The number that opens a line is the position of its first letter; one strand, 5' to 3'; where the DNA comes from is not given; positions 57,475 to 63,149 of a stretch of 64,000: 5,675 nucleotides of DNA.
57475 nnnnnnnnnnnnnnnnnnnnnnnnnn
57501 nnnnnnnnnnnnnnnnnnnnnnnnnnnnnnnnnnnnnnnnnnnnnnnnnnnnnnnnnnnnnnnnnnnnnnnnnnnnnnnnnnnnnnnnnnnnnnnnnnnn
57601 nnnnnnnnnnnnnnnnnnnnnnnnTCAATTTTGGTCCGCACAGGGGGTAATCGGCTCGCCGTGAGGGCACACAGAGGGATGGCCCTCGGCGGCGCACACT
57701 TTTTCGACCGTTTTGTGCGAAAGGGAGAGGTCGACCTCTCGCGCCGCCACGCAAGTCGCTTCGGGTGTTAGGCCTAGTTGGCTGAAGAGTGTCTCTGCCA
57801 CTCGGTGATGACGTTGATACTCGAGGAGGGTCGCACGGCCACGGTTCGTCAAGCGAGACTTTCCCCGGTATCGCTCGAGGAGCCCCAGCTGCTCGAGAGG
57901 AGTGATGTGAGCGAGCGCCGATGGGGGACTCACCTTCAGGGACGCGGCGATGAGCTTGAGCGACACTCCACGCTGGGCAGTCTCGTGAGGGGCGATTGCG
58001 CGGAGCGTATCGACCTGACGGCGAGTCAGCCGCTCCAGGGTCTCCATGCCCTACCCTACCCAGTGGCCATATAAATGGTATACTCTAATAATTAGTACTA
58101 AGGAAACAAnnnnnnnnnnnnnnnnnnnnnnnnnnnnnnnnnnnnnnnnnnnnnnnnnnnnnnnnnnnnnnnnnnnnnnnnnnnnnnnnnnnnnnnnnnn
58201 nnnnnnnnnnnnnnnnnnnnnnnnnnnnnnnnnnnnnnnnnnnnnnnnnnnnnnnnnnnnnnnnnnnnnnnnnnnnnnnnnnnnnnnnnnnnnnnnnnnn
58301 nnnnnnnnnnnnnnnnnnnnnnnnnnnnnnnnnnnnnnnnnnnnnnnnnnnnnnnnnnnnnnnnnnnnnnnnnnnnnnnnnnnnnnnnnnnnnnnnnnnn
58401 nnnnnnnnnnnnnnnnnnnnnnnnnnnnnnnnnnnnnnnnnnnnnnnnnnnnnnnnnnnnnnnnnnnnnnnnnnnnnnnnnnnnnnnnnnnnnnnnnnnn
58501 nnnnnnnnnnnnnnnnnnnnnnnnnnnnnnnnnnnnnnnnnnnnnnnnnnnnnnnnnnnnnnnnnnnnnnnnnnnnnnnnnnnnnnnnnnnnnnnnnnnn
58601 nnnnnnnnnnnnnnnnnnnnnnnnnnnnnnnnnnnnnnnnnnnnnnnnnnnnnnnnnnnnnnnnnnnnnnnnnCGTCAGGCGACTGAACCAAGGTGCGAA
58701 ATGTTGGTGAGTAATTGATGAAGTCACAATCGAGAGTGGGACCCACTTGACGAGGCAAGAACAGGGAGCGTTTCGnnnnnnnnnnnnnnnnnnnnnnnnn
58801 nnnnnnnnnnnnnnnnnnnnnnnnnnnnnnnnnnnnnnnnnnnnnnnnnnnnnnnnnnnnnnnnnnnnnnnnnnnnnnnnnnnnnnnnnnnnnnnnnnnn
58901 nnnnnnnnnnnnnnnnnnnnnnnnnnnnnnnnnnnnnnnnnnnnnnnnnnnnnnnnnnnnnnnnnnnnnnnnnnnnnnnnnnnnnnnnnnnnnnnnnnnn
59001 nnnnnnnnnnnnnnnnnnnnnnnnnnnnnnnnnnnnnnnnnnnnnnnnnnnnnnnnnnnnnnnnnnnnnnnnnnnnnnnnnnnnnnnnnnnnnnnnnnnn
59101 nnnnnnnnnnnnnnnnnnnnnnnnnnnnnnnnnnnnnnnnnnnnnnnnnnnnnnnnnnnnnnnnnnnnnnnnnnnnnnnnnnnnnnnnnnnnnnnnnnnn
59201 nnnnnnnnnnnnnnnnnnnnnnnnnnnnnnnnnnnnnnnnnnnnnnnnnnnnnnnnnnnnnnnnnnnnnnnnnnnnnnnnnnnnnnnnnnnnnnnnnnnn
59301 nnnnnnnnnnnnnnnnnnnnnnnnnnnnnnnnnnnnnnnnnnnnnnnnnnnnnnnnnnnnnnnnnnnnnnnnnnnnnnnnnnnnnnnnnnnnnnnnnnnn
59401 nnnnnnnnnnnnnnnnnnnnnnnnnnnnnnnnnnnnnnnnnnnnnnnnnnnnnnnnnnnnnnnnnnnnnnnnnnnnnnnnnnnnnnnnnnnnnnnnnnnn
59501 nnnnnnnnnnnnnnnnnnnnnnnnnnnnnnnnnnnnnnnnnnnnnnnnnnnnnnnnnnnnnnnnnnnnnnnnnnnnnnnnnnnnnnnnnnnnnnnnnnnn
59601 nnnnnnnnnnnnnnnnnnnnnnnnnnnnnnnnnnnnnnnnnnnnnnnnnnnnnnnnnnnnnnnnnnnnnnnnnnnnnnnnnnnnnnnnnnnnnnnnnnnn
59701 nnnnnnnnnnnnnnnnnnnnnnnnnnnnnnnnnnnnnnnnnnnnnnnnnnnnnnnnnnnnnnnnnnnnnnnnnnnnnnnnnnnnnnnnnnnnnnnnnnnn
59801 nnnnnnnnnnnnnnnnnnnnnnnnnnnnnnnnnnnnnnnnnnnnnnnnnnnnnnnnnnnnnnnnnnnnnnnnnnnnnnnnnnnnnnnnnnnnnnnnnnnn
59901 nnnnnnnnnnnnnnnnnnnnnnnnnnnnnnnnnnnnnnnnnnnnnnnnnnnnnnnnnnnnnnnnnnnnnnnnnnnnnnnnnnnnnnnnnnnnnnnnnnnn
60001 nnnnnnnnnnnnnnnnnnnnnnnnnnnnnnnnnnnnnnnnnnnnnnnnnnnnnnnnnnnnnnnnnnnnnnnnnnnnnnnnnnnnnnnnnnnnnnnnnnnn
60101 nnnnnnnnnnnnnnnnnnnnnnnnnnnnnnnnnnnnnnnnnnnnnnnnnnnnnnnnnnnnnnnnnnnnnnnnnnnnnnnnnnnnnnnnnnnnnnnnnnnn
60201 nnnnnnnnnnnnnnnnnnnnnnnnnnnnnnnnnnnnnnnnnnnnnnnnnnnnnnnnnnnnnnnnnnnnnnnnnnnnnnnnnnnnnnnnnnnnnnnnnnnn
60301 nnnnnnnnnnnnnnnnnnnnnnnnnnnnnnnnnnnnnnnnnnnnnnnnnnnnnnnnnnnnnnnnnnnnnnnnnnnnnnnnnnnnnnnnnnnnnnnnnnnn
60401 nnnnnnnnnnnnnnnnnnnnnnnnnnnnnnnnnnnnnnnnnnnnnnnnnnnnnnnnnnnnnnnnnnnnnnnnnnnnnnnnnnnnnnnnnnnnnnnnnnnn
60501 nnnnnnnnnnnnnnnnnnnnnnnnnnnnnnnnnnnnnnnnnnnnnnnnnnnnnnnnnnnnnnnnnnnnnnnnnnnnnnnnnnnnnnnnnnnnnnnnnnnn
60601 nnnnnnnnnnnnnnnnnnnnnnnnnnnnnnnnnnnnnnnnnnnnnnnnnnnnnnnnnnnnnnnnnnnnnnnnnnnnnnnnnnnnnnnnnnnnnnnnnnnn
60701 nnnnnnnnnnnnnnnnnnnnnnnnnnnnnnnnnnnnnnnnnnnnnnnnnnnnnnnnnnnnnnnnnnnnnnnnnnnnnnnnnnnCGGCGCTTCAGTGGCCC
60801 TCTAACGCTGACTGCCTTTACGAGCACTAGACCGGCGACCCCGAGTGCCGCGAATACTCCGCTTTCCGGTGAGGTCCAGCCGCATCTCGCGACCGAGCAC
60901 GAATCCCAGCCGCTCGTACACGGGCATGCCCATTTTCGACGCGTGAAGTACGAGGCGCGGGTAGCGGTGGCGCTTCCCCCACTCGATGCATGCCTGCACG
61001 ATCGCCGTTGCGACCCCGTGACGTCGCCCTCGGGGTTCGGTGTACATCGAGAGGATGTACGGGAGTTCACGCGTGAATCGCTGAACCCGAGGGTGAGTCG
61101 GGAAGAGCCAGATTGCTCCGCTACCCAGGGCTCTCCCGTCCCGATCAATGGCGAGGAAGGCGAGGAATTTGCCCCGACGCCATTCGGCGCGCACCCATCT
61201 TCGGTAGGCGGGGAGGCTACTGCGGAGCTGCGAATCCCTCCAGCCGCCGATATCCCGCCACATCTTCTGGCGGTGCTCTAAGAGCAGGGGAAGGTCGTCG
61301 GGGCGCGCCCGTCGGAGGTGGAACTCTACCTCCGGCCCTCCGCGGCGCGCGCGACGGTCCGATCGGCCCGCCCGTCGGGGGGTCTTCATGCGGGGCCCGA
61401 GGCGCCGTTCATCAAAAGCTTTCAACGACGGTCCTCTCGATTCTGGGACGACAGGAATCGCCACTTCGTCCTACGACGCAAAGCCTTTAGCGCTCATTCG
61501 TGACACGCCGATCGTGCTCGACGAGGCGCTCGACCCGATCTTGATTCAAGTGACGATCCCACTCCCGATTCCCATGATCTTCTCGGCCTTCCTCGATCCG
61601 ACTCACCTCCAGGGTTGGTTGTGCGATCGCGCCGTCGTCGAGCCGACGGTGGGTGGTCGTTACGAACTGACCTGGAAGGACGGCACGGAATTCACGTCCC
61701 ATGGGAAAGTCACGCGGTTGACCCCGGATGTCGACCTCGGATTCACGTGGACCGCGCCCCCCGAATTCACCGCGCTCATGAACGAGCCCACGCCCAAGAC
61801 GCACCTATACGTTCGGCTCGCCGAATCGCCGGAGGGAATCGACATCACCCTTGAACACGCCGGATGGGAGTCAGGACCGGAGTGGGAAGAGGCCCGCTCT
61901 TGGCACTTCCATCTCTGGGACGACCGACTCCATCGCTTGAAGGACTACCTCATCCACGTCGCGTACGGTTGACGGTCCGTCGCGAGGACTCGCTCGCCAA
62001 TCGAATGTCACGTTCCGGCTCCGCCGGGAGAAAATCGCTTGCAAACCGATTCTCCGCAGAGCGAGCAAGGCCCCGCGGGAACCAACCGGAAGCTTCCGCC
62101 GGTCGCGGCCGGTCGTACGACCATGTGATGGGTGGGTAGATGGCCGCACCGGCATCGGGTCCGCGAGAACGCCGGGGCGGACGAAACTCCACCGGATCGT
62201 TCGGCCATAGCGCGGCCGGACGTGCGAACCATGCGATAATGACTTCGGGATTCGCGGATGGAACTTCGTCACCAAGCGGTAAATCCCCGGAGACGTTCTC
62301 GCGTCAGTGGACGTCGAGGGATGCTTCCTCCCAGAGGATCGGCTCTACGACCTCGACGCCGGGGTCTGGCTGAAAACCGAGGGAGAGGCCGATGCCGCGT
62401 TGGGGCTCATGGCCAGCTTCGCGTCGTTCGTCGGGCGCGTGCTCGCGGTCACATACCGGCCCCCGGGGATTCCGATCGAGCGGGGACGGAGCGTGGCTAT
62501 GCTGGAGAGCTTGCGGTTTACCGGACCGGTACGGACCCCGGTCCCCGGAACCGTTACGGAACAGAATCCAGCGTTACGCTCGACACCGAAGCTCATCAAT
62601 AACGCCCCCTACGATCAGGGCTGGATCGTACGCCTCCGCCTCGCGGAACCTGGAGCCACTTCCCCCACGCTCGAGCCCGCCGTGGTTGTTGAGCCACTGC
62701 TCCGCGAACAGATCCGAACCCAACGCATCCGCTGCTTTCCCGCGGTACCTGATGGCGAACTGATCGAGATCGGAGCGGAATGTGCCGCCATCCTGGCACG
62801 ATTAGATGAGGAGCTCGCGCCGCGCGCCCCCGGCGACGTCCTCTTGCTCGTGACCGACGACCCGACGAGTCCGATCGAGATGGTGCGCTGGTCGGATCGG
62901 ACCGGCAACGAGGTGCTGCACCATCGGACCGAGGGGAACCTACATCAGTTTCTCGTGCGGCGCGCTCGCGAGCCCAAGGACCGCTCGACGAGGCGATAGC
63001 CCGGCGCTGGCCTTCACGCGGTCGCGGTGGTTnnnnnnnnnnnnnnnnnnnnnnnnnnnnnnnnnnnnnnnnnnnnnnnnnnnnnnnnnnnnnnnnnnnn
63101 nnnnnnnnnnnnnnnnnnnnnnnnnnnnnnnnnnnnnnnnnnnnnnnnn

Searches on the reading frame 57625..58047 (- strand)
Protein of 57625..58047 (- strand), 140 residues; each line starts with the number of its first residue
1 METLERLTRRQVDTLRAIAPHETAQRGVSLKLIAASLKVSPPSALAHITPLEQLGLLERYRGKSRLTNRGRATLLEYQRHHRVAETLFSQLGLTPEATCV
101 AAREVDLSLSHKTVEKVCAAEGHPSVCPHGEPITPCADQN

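Call 103: search_protein_families(library=pfam, proteins=[window:57625-58047:-], max_evalue=0.001)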
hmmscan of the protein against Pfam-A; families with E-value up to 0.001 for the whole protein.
window:57625-58047:- (140 aa): 4 families
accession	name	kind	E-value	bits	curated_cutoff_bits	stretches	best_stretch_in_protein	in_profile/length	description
PF02742.21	Fe_dep_repr_C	-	9.5e-14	51.6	27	1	67-134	1-69/70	Iron dependent repressor, metal binding and dimerisation domain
PF12802.13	MarR_2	-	2.6e-05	24.7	27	1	7-61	3-54/61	MarR family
PF01047.28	MarR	-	0.00052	20.3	24.6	0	7-62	1-52/59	MarR family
PF06969.22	HemN_C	-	0.00079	19.9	24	0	26-71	19-65/67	HemN C-terminal domain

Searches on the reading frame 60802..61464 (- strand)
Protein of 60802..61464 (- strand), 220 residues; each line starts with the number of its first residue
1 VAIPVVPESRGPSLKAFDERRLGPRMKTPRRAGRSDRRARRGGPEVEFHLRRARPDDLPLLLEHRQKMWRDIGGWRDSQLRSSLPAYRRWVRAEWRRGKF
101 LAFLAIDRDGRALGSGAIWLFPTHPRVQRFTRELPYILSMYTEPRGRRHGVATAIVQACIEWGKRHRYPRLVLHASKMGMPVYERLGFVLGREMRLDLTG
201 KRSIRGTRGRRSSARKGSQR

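Call 103: search_protein_families(library=pfam, proteins=[window:60802-61464:-], max_evalue=0.001)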
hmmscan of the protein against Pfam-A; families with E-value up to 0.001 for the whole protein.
window:60802-61464:- (220 aa): 5 families
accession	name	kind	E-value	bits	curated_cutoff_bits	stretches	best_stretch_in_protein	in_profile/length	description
PF00583.31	Acetyltransf_1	-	7.6e-12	46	20.7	1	71-188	3-116/116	Acetyltransferase (GNAT) family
PF13508.13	Acetyltransf_7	-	5.1e-07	30.4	27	1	103-189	5-83/84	Acetyltransferase (GNAT) domain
PF13302.13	Acetyltransf_3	-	1e-06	30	25.4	1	49-176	3-122/138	Acetyltransferase (GNAT) domain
PF13673.13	Acetyltransf_10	-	7.2e-06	26.4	23.6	1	132-189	49-108/128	Acetyltransferase (GNAT) domain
PF13527.13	Acetyltransf_9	-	0.0006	20.3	25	1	87-188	30-124/127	Acetyltransferase (GNAT) domain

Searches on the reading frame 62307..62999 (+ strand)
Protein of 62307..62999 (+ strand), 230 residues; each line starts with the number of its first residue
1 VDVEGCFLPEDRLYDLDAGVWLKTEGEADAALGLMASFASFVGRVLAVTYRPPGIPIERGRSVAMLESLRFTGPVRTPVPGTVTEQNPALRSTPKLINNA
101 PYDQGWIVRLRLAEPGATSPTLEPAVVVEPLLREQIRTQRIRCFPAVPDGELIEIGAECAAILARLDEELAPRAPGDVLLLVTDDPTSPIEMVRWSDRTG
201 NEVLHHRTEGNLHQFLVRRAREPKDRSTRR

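Call 103: search_protein_families(library=pfam, proteins=[window:62307-62999:+], max_evalue=0.001)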
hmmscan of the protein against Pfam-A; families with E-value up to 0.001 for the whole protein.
window:62307-62999:+ (230 aa): 2 families
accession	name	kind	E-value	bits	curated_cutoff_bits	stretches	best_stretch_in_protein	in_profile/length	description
PF01597.25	GCV_H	-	1.8e-21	76.7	22.2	1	20-115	8-103/122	Glycine cleavage H-protein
PF01206.22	TusA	-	4.9e-07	29.9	28.6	1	156-219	7-70/70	Sulfurtransferase TusA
